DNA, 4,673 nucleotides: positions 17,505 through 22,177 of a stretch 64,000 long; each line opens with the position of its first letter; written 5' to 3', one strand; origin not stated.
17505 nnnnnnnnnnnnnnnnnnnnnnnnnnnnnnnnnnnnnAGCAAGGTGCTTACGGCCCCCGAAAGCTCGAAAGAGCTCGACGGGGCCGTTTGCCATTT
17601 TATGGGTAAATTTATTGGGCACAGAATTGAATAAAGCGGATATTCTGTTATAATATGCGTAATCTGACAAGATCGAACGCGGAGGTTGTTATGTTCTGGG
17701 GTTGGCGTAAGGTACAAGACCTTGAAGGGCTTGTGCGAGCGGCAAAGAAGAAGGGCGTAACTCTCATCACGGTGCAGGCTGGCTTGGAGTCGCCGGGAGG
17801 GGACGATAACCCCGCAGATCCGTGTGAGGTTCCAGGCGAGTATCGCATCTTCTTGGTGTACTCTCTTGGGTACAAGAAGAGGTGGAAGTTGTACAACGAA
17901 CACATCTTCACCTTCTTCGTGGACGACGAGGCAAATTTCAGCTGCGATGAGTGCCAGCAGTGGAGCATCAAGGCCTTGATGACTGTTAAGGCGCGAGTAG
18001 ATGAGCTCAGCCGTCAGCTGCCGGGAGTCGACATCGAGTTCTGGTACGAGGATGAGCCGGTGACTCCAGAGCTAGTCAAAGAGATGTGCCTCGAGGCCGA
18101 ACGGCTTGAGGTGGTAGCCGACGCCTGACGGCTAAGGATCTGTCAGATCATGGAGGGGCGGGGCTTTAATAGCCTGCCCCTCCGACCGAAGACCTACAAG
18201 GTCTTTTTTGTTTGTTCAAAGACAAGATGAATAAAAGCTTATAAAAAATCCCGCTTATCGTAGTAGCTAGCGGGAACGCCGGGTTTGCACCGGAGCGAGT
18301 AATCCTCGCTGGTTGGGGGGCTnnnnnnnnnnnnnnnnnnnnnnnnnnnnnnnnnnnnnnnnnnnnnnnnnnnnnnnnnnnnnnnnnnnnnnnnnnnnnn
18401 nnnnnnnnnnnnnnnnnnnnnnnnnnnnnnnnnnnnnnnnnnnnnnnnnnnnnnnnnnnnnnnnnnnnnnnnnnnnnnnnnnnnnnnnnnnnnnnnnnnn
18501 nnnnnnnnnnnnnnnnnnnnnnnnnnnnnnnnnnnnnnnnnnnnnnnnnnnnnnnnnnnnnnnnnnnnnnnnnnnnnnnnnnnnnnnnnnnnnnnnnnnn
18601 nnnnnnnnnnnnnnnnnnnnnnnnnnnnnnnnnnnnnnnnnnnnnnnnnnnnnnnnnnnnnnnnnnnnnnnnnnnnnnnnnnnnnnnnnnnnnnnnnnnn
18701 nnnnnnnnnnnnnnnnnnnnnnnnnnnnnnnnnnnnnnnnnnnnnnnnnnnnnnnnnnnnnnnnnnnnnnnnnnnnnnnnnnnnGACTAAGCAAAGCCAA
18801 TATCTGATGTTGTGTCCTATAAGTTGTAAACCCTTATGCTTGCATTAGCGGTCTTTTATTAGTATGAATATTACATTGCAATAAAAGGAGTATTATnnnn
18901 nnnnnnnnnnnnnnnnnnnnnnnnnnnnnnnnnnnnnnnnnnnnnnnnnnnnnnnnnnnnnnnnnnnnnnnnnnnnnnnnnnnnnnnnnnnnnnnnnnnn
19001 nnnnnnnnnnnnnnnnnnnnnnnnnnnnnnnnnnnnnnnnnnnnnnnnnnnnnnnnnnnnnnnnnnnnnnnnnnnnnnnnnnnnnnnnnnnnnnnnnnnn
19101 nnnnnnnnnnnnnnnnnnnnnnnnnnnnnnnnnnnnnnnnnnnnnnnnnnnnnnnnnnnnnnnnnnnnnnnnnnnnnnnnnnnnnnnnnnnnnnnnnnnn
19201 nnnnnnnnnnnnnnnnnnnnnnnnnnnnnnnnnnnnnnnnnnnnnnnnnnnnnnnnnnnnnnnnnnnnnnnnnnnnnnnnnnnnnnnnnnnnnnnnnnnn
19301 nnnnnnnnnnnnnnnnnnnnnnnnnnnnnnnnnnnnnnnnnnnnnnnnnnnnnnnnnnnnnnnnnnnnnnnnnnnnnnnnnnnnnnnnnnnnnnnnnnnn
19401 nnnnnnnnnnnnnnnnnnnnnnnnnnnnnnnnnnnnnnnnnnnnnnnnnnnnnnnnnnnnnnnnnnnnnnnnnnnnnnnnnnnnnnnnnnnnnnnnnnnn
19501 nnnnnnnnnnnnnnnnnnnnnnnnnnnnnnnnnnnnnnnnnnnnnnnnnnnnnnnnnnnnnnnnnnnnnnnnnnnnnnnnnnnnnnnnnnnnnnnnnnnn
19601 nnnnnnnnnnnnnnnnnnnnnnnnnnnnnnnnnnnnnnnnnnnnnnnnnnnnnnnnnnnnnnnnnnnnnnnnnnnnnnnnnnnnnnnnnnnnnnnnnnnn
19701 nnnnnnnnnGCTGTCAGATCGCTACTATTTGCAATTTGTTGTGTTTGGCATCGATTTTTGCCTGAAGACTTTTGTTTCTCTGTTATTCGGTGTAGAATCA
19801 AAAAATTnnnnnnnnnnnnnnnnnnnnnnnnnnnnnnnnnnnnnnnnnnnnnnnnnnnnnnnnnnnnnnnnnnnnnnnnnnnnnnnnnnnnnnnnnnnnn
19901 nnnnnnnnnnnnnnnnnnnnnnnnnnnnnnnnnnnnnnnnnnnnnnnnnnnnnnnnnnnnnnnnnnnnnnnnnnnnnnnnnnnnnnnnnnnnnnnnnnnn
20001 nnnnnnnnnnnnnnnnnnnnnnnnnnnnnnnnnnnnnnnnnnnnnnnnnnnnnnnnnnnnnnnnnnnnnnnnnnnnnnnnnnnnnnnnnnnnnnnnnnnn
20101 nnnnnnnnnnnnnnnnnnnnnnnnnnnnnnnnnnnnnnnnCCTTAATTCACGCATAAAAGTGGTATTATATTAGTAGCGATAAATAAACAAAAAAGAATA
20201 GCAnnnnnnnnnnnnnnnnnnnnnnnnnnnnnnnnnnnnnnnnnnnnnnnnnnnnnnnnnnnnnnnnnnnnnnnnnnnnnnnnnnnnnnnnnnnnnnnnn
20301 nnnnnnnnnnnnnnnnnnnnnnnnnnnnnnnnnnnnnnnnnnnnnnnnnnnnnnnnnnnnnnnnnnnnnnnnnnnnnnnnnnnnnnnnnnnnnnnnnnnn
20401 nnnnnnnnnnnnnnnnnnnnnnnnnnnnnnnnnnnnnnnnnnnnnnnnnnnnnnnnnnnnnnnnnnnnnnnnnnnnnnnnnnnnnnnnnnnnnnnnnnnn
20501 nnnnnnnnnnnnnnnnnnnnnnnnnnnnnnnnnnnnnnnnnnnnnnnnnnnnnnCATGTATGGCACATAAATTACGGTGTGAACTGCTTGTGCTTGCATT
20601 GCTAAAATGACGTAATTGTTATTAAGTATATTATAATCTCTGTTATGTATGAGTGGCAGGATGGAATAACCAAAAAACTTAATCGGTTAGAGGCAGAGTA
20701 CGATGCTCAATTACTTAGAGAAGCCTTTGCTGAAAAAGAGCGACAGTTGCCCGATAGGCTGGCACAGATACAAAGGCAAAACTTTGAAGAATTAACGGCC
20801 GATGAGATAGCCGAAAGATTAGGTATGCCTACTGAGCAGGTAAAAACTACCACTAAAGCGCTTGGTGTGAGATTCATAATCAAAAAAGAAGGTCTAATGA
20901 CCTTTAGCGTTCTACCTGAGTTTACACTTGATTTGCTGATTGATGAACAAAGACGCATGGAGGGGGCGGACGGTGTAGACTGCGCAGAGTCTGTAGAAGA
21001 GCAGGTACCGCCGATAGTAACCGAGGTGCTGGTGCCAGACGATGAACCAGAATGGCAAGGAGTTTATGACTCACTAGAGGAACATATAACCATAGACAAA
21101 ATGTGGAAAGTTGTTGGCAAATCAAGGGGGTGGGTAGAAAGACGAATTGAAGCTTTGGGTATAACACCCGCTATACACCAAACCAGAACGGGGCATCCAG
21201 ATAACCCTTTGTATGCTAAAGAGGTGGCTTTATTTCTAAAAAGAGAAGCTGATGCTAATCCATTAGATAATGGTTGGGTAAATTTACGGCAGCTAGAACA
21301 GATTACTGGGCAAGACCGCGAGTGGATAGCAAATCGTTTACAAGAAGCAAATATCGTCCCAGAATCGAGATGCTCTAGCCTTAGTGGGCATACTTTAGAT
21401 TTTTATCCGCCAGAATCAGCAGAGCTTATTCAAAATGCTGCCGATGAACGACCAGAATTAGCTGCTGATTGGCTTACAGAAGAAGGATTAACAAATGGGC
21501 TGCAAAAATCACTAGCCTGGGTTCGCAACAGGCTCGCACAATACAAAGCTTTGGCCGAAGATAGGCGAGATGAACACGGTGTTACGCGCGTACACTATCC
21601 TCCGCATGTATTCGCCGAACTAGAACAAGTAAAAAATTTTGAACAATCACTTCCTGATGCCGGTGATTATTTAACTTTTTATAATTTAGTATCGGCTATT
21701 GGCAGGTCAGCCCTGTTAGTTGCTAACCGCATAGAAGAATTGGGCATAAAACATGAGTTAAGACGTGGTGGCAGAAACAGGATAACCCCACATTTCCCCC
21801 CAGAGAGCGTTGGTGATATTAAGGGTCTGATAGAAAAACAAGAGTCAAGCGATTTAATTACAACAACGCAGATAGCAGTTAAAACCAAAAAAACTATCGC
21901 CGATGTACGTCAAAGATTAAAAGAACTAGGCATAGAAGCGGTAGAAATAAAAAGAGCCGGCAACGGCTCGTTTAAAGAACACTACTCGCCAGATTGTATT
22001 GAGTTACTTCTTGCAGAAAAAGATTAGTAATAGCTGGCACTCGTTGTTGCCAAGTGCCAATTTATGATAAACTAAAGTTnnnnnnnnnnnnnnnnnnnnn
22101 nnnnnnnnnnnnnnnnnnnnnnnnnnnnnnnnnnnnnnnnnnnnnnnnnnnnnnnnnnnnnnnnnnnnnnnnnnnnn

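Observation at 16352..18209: Two near-identical double-hairpin modules terminate consecutive island units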

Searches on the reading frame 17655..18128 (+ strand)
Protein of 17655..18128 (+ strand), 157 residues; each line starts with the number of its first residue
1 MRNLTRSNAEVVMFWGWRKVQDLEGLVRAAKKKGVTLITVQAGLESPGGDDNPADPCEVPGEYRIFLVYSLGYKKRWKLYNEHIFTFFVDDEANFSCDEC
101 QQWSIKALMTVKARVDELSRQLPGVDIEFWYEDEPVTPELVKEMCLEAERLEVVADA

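Call 9: search_protein_families(library=pfam, proteins=[window:17655-18128:+], max_evalue=0.01)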
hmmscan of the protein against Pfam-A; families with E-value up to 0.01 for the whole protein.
window:17655-18128:+ (157 aa): 0 families

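Call 21: search_protein_families(library=phrogs, proteins=[window:17655-18128:+], max_evalue=0.01)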
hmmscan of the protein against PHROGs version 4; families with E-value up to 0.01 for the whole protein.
window:17655-18128:+ (157 aa): 0 families

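Call 22: search_protein_families(library=padloc, proteins=[window:17655-18128:+], max_evalue=0.01)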
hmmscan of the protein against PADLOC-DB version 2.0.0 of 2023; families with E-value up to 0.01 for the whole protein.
window:17655-18128:+ (157 aa): 0 families

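Call 36: find_homologous_proteins(query=window:17691-18125:+, max_evalue=0.1)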
Query seq(145 aa) (145 aa): 1 proteins with E <= 0.1 among 23 candidates.
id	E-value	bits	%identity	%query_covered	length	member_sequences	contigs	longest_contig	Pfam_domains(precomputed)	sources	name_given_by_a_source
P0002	4.0e-95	334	100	100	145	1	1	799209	-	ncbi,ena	-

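Call 93: predict_structure(protein=window:17691-18128:+)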
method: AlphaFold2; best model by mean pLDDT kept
length: 145 residues; sequences in the alignment: 1
mean_pLDDT: 42.4   pTM: 0.39
mean pLDDT of the five models: 42.4, 40.7, 39.2, 38.0, 37.4
residues with pLDDT >= 90: 0; 70-90: 0; 50-70: 38; < 50: 107
segments of 3 or more residues with pLDDT < 50: 1-11, 22-38, 40-84, 112-130, 132-145
pLDDT, mean of each block of 10 residues (from residue 1): 33 51 45 43 40 39 28 37 48 54 56 43 44 41 25
secondary structure, 60 per line:
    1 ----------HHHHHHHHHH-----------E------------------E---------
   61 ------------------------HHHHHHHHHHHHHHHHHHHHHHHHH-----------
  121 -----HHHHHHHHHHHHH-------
elements in order: H11-20 H85-109 H126-138

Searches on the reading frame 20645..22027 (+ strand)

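Call 10: search_protein_families(library=pfam, proteins=[window:20645-22027:+], max_evalue=0.01)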
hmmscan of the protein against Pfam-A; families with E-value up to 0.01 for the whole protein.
window:20645-22027:+ (460 aa): 4 families
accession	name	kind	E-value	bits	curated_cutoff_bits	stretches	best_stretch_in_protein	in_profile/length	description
PF24410.1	wHTH-HSP90_Na-assoc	-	0.00017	22.3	23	0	410-429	35-54/55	wHTH-Hsp90_Na associated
PF04545.22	Sigma70_r4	-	0.0016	18.4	24.1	1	40-68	10-39/50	Sigma-70, region 4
PF04539.22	Sigma70_r3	-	0.0017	18.9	25.3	1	39-71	6-42/78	Sigma-70 region 3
PF03793.24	PASTA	-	0.0017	18.7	23.2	0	415-436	8-29/64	PASTA domain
